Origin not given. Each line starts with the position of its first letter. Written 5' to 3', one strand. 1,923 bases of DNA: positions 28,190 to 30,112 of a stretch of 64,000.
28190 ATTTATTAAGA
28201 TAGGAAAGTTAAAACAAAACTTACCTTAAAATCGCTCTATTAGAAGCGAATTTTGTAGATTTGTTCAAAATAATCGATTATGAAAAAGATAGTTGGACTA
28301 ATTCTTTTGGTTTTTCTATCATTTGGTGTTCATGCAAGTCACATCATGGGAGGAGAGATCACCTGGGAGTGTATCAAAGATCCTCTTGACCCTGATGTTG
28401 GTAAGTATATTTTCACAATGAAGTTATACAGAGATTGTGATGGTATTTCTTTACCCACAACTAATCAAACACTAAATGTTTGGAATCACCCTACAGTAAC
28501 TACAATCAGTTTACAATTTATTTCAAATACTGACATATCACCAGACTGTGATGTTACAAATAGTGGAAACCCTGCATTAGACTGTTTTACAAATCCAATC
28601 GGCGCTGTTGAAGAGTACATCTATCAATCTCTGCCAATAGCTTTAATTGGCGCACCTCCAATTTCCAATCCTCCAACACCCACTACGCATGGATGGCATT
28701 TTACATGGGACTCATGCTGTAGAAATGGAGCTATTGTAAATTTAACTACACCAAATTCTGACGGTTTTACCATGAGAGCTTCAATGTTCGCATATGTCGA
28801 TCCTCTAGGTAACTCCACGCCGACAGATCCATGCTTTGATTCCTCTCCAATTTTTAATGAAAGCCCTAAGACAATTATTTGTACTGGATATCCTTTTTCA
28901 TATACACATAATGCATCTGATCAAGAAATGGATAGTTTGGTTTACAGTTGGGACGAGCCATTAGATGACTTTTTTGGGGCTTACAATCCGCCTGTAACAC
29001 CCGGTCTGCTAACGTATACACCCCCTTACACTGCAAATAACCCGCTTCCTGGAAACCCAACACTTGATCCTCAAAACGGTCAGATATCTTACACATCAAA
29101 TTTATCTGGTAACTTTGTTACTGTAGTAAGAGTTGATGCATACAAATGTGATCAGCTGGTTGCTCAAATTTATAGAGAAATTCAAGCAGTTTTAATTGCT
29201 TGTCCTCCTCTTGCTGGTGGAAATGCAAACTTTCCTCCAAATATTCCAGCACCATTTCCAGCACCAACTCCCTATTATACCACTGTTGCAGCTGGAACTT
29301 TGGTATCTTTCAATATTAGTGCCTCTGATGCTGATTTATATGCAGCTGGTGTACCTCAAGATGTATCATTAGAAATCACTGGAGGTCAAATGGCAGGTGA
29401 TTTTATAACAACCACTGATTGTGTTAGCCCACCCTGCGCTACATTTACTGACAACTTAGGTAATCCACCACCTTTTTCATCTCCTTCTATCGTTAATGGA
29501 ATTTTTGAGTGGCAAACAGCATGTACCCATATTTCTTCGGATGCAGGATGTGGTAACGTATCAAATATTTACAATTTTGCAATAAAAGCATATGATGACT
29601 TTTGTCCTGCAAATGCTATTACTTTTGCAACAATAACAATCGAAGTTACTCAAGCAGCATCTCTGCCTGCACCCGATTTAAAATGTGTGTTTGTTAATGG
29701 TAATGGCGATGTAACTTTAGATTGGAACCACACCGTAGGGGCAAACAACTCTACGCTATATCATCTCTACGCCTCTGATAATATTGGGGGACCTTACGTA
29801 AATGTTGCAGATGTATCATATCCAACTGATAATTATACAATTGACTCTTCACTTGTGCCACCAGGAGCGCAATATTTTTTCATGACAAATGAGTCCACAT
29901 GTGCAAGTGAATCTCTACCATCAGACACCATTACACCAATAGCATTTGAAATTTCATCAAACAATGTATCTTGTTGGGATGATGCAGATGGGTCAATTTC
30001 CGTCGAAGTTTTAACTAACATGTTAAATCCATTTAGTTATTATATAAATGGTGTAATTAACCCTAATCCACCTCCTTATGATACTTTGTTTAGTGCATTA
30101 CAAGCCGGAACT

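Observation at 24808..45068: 20-kb array of four giant SprB-repeat surface proteins with strictly alternating T9SS sorting signals (B-A-B-A)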

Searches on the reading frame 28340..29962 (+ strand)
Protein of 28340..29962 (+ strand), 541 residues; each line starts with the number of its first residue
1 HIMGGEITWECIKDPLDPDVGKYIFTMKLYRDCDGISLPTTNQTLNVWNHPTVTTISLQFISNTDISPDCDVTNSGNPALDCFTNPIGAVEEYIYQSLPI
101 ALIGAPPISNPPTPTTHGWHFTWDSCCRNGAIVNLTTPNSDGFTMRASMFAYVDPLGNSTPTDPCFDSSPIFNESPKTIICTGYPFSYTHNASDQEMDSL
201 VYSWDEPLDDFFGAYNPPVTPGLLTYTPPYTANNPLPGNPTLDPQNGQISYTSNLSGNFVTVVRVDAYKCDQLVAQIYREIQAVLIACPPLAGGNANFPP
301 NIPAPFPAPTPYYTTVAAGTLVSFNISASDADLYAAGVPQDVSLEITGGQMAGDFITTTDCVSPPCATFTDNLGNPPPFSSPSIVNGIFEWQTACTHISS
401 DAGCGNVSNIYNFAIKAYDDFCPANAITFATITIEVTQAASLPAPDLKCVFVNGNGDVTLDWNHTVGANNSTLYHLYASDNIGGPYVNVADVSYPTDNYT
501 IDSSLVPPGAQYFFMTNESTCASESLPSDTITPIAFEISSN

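Call 45: find_homologous_proteins(query=window:28340-29962:+, max_evalue=0.00001)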
Query window:28340-29962:+ (541 aa): 140 proteins with E <= 0.00001 among 8000 candidates; the best 120 are listed.
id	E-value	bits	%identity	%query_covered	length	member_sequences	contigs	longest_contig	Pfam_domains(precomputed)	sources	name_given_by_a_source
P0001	4.3e-232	790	64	100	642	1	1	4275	-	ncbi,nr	ncbi:MAG: hypothetical protein H8D60_00165, partial [Cryomorphaceae bacterium]|nr:hypothetical prote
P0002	7.2e-231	786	64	100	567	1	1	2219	-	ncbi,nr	ncbi:MAG: hypothetical protein QF383_03545, partial [Flavobacteriales bacterium]|nr:hypothetical pro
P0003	4.8e-219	747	61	100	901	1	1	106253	PF13573.13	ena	-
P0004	2.8e-215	735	61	100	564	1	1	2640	-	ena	-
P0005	3.7e-213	728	61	100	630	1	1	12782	-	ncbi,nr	ncbi:hypothetical protein OAK24_01735, partial [Flavobacteriales bacterium]|nr:hypothetical protein 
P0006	1.9e-211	722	60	100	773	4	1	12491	PF13573.13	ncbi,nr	ncbi:MAG TPA: hypothetical protein EYQ09_06375, partial [Flavobacteriales bacterium]|nr:hypothetical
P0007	1.3e-197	676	58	99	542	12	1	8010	-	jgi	jgi:hypothetical protein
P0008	1.6e-194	666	67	82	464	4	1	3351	-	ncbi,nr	ncbi:MAG: hypothetical protein HOL74_04325, partial [Flavobacteriales bacterium]|nr:hypothetical pro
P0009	4.7e-190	651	54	100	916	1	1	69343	PF00041.28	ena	-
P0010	8.6e-189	647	55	100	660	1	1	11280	-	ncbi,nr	ncbi:hypothetical protein OAJ65_02880, partial [Flavobacteriales bacterium]|nr:hypothetical protein 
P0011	3.6e-184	632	56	100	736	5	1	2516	-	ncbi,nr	ncbi:hypothetical protein N9815_01910, partial [Flavobacteriales bacterium]|nr:hypothetical protein 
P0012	6.9e-180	618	66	76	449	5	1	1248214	-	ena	-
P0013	7.7e-180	618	53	100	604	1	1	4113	-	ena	-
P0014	4.1e-177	609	53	96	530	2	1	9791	-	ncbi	-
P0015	4.3e-164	566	56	87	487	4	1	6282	-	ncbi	-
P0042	8.3e-109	383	49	66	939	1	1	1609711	PF13585.13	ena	-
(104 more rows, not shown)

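Call 50: find_encoding_contigs(protein=P0012, flank=10000, max_places=3)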
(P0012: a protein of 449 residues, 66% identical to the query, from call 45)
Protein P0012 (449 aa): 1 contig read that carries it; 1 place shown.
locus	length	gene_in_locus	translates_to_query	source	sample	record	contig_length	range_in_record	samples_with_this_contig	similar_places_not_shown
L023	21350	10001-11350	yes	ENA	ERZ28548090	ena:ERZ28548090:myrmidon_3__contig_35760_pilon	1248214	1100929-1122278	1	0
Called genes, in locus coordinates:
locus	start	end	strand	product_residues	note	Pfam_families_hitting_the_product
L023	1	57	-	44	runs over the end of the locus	-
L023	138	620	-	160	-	PF00005:ABC_tran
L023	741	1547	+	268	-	PF16745:RsgA_N, PF03193:RsgA_GTPase, PF01926:MMR_HSR1 (weak)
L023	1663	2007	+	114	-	PF02580:Tyr_Deacylase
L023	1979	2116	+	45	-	PF02580:Tyr_Deacylase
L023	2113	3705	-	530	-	PF00593:TonB_dep_Rec_b-barrel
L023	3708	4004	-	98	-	-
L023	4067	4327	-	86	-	-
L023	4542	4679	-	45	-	-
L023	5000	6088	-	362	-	PF00006:ATP-synt_ab, PF22919:ATP-synt_VA_C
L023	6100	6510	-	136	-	PF02874:ATP-synt_ab_N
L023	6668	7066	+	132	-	PF06574:FAD_syn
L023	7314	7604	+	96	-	PF01687:Flavokinase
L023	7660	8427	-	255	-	PF13361:UvrD_C, PF01443:Viral_helicase1 (faint), PF13538:UvrD_C_2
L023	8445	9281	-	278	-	PF00580:UvrD-helicase, PF13245:AAA_19 (weak), PF13361:UvrD_C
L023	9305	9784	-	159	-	PF00580:UvrD-helicase, PF13245:AAA_19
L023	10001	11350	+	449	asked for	-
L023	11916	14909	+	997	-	PF06832:BiPBP_C (faint), PF13573:SprB, PF18962:Por_Secre_tail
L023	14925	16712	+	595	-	PF06739:SBBP (faint)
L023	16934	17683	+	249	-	PF18911:PKD_4, PF00801:PKD (weak), PF13585:CHU_C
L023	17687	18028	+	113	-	-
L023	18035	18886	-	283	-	PF00520:Ion_trans, PF07885:Ion_trans_2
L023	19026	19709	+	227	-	PF00580:UvrD-helicase, PF13245:AAA_19 (weak)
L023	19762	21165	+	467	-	PF00580:UvrD-helicase, PF13361:UvrD_C (weak)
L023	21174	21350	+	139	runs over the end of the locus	PF13361:UvrD_C, PF13538:UvrD_C_2 (faint)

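Call 62: predict_structure(alignment_id=A1)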
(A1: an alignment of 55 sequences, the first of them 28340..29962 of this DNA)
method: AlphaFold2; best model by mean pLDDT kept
length: 541 residues; sequences in the alignment: 55
mean_pLDDT: 91.4   pTM: 0.86
mean pLDDT of the five models: 91.4, 90.1, 89.9, 87.5, 86.7
residues with pLDDT >= 90: 428; 70-90: 79; 50-70: 31; < 50: 3
segments of 3 or more residues with pLDDT < 50: none
pLDDT, mean of each block of 10 residues (from residue 1): 96 96 98 90 96 97 95 94 91 98 89 75 90 93 94 92 93 93 92 92 94 65 92 96 94 95 95 95 94 90 66 88 94 93 96 95 94 97 97 87 75 95 94 90 93 93 90 95 96 97 95 93 91 72 49
secondary structure, 60 per line:
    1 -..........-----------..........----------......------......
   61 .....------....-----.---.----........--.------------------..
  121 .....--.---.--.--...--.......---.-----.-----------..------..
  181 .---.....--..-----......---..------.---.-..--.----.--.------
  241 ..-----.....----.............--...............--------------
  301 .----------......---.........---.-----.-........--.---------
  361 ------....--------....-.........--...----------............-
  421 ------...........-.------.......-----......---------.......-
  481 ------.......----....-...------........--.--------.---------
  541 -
elements in order: E2-11 E23-32 E43-48 E55-65 H72-75 E90-97 E119-125 E143-149 E179-181 E185-189 E199-204 E248-252 E257-269 E272-286 E312-317 E321-329 E341-348 E367-370 E379-382 E384-392 E408-419 E427-437 E446-452 E458-463 E473-479 E487-493 E498-501 E512-519
